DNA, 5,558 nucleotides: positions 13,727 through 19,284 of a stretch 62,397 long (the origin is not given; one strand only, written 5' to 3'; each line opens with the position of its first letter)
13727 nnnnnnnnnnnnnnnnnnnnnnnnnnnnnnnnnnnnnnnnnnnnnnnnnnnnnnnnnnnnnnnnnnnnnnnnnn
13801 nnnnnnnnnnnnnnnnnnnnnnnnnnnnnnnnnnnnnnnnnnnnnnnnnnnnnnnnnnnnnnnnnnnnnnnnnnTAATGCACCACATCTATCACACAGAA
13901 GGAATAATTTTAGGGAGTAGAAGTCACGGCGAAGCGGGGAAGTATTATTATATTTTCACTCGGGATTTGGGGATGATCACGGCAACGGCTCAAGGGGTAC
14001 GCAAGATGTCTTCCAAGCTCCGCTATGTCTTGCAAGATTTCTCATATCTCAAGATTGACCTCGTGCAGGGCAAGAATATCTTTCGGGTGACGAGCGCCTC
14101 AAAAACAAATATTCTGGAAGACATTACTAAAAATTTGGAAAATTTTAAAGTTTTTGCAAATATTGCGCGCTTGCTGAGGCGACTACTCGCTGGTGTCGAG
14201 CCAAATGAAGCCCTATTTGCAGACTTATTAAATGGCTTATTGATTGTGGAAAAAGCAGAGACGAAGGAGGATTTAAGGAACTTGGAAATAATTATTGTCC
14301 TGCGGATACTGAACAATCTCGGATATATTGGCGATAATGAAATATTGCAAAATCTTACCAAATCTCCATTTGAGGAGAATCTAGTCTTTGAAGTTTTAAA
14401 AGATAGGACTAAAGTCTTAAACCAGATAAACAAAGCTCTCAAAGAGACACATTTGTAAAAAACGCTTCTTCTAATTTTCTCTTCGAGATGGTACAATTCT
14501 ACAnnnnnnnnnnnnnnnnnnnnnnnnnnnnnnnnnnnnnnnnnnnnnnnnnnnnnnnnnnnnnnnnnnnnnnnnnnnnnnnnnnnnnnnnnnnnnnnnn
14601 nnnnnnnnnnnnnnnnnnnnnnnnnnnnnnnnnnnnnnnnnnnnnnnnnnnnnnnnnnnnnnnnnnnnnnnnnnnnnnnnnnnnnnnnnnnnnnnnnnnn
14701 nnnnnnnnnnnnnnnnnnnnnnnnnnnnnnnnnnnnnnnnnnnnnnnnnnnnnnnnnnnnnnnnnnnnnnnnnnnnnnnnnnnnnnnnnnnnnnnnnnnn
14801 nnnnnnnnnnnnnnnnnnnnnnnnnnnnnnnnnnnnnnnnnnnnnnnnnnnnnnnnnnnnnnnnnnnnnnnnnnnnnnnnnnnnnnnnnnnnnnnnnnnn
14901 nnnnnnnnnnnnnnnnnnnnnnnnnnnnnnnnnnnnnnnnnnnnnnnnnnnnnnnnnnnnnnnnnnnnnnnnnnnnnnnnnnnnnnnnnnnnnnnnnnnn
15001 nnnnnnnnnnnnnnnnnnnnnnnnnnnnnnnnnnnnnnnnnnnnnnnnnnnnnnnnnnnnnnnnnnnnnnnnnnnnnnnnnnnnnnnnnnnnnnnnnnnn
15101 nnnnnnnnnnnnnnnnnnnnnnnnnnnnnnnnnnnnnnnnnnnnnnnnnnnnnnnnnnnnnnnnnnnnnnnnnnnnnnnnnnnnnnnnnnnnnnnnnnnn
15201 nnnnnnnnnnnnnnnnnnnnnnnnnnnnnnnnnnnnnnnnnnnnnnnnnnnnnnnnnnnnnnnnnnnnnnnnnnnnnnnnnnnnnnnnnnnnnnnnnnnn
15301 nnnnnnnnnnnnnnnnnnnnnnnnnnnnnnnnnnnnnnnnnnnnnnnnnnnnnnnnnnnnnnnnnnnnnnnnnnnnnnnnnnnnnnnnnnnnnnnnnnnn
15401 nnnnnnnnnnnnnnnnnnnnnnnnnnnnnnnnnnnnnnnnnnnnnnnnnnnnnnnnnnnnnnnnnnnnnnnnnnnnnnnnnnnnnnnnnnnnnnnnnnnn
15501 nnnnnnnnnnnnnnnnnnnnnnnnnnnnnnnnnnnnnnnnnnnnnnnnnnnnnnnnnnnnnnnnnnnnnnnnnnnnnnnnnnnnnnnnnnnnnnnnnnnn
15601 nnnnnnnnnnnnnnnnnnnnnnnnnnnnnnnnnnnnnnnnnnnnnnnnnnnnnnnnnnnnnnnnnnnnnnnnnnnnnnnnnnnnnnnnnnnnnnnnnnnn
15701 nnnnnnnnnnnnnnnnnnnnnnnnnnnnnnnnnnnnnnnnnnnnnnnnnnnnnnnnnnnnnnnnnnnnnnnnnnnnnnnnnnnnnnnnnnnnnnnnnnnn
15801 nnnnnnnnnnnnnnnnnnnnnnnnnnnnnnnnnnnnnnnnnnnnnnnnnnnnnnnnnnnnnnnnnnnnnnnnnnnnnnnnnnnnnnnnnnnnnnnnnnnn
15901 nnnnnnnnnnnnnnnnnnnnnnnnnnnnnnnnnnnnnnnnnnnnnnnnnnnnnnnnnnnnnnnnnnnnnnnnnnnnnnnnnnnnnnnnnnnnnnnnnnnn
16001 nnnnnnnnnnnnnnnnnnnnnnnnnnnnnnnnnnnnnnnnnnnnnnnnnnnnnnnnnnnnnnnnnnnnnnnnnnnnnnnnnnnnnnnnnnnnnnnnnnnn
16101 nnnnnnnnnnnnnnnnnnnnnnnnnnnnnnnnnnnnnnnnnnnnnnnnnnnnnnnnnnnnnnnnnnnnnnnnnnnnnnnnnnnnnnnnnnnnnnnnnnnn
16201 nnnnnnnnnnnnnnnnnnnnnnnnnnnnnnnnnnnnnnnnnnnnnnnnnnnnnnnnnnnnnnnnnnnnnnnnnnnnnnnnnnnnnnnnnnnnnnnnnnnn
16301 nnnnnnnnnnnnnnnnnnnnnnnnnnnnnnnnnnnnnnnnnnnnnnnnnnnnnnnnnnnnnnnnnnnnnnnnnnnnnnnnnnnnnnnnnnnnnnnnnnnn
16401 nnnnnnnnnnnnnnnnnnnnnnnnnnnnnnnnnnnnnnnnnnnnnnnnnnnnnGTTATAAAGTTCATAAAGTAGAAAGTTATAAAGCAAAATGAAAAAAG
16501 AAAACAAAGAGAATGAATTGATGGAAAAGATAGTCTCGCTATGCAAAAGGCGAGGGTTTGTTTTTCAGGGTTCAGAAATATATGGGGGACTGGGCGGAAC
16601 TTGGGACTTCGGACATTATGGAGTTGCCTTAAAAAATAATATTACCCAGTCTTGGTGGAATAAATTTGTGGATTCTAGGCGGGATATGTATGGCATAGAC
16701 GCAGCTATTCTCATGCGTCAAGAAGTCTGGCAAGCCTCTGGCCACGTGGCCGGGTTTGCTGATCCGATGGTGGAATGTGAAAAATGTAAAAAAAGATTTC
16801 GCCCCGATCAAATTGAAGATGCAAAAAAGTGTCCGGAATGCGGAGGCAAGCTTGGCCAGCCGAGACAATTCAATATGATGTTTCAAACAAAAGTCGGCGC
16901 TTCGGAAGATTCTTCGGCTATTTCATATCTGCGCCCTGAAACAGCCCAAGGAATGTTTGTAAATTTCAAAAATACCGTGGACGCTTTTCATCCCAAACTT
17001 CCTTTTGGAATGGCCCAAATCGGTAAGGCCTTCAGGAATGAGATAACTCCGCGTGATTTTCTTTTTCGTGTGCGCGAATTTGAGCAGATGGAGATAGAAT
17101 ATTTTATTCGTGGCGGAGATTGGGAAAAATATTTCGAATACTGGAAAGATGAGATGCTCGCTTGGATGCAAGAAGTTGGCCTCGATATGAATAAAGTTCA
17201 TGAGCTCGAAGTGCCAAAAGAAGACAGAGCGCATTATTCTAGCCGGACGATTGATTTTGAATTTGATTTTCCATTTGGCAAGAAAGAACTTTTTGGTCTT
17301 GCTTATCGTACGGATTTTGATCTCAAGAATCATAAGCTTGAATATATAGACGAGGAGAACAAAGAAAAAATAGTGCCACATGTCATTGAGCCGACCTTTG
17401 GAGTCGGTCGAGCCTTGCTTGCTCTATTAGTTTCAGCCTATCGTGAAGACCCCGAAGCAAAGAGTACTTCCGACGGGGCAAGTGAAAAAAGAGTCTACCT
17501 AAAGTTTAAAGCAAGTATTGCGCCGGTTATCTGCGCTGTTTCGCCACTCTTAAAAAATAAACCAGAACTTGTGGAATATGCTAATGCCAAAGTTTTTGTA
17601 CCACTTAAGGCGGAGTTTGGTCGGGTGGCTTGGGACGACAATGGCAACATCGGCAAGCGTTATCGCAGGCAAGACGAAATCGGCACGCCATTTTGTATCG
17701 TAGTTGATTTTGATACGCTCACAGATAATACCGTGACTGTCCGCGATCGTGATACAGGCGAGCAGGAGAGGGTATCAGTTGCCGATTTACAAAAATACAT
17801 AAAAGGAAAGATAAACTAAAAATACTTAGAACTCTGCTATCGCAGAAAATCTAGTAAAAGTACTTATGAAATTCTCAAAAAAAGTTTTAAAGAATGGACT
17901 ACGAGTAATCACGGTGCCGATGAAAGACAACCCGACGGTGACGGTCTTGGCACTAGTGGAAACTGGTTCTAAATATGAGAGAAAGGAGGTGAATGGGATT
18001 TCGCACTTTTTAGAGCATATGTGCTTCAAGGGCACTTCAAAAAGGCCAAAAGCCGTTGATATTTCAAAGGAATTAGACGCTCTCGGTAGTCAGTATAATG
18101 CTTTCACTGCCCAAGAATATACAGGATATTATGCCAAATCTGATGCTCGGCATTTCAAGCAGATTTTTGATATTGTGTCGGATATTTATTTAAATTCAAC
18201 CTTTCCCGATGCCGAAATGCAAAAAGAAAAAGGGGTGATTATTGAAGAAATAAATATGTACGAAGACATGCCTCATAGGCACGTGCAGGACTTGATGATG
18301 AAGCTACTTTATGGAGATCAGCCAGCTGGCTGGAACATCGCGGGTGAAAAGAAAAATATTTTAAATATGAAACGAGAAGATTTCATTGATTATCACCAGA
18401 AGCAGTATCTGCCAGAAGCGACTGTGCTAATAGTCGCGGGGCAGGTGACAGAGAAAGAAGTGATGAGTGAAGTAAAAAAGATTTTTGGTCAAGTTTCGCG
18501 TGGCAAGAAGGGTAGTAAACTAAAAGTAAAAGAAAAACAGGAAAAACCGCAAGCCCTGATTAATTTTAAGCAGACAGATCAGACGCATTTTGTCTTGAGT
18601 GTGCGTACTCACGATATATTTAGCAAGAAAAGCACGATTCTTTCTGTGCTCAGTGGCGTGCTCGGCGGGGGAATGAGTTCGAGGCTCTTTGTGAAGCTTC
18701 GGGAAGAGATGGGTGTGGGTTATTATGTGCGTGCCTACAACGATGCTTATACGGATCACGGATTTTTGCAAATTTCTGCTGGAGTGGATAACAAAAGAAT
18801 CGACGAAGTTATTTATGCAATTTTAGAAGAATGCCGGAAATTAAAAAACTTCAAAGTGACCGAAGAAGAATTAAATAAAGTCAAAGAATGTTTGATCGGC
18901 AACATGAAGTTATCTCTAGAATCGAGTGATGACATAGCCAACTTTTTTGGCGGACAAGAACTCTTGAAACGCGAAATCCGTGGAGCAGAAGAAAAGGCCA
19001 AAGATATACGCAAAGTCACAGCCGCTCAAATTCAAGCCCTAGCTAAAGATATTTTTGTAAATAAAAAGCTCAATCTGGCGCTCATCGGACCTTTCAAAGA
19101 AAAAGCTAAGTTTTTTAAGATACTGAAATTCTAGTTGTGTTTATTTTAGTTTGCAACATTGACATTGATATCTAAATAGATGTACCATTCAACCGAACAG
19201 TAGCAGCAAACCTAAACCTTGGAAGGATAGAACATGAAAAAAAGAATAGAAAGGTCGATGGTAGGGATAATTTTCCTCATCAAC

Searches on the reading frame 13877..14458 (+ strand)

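Call 10: search_protein_families(library=pfam, proteins=[window:13877-14458:+], max_evalue=0.001)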
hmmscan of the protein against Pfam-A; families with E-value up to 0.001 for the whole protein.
window:13877-14458:+ (193 aa): 2 families
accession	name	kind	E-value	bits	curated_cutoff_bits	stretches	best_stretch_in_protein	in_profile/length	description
PF11967.14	RecO_N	-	1.2e-14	54.5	27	1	1-75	1-75/80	Recombination protein O N terminal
PF02565.21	RecO_C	-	0.00036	20.8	22.1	1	93-150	10-64/157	Recombination protein O C terminal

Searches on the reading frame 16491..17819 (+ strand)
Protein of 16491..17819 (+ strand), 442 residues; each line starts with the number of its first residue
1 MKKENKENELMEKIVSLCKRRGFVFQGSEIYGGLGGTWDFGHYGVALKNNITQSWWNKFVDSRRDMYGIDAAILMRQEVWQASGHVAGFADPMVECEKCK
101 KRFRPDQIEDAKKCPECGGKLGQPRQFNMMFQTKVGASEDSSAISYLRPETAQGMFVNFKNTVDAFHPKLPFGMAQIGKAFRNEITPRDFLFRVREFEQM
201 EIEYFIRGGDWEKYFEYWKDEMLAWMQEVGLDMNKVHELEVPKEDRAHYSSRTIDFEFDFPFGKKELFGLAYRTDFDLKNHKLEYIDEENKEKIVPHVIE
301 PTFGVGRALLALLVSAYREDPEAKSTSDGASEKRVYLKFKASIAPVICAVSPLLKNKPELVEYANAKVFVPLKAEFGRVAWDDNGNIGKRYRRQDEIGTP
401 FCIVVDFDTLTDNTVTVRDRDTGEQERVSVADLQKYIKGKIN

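Call 11: search_protein_families(library=pfam, proteins=[window:16491-17819:+], max_evalue=0.001)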
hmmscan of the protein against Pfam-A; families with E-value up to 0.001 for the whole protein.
window:16491-17819:+ (442 aa): 2 families
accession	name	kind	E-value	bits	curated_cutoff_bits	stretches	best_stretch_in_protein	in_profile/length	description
PF03129.25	HGTP_anticodon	-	1.1e-20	74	21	1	348-438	2-92/94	Anticodon binding domain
PF00587.30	tRNA-synt_2b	-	4.7e-16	59.8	29.3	1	145-313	11-176/179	tRNA synthetase class II core domain (G, H, P, S and T)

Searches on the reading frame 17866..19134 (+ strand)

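Call 11: search_protein_families(library=pfam, proteins=[window:17866-19134:+], max_evalue=0.001)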
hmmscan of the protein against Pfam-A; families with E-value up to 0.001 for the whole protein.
window:17866-19134:+ (422 aa): 3 families
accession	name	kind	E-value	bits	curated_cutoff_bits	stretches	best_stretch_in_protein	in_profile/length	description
PF05193.26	Peptidase_M16_C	-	5.9e-38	131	23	1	168-341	2-179/181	Peptidase M16 inactive domain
PF00675.25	Peptidase_M16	-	1.8e-36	125.7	22.3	1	14-159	2-146/149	Insulinase (Peptidase family M16)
PF08123.19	DOT1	-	0.00023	21.2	23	1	159-251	96-186/205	Histone methylation protein DOT1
